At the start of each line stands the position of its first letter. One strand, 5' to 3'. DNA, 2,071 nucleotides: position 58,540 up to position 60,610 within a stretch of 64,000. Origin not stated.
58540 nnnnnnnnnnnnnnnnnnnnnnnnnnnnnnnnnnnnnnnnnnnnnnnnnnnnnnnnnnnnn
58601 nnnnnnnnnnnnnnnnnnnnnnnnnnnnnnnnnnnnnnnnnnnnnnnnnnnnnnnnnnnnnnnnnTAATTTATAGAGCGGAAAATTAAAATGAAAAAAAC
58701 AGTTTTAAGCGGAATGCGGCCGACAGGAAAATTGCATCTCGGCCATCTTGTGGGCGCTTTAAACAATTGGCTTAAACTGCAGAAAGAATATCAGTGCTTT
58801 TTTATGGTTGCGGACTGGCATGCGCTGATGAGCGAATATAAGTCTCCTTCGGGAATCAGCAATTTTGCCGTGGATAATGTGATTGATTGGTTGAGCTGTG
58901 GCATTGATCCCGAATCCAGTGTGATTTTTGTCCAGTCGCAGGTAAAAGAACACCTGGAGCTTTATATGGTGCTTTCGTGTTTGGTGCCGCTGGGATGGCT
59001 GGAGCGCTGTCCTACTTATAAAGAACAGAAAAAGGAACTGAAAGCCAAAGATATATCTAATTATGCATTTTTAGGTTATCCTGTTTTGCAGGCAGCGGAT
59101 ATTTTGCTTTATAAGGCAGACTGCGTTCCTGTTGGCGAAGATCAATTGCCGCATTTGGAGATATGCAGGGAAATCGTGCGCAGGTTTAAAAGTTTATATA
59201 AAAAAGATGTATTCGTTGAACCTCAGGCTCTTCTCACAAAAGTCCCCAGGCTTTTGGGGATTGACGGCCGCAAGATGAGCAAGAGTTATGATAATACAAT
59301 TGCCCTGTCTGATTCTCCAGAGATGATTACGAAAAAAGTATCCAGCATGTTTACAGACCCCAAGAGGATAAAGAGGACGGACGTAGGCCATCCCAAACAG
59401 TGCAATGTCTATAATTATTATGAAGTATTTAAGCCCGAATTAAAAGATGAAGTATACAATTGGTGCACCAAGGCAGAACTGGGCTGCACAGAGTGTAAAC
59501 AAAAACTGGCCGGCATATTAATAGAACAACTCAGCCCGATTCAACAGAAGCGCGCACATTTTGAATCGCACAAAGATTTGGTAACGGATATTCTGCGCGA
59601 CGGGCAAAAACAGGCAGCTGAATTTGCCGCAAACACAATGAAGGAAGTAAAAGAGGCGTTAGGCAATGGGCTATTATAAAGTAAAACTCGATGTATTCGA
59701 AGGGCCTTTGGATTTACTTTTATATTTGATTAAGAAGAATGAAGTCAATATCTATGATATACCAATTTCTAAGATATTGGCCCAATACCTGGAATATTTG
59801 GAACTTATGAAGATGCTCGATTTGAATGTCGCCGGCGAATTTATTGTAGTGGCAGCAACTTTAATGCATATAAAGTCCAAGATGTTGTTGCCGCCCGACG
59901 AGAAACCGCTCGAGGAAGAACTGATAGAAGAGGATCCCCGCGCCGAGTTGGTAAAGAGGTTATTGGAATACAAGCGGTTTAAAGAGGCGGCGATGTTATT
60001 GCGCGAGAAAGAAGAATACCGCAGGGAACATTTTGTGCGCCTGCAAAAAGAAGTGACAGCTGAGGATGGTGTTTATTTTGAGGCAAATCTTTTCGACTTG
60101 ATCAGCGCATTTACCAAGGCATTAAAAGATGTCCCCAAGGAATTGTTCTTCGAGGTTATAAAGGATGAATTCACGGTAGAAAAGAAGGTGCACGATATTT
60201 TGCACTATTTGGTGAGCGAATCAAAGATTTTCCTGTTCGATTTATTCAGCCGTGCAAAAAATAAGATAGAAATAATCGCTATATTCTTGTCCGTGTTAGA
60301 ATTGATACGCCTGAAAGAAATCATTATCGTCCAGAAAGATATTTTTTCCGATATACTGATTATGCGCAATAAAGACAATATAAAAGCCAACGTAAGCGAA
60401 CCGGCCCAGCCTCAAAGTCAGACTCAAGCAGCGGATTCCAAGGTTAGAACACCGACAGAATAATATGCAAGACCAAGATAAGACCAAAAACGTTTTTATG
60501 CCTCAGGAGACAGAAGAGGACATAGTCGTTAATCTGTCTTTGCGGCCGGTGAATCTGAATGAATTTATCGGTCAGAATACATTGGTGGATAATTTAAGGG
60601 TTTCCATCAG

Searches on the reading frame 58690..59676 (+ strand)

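Call 50: search_protein_families(library=pfam, proteins=[window:58690-59676:+], max_evalue=0.00001)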
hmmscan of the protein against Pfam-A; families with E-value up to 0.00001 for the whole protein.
window:58690-59676:+ (329 aa): 1 family
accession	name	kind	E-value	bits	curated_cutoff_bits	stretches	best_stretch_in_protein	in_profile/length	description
PF00579.31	tRNA-synt_1b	-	2.7e-68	230.9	21.1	1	4-279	7-289/292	tRNA synthetases class I (W and Y)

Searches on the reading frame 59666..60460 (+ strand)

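Call 50: search_protein_families(library=pfam, proteins=[window:59666-60460:+], max_evalue=0.00001)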
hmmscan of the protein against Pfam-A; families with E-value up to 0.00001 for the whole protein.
window:59666-60460:+ (265 aa): 1 family
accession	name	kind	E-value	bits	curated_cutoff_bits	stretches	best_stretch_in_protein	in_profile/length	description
PF02616.19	SMC_ScpA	-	4.4e-36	125.5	24.6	1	21-232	1-229/232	Segregation and condensation protein ScpA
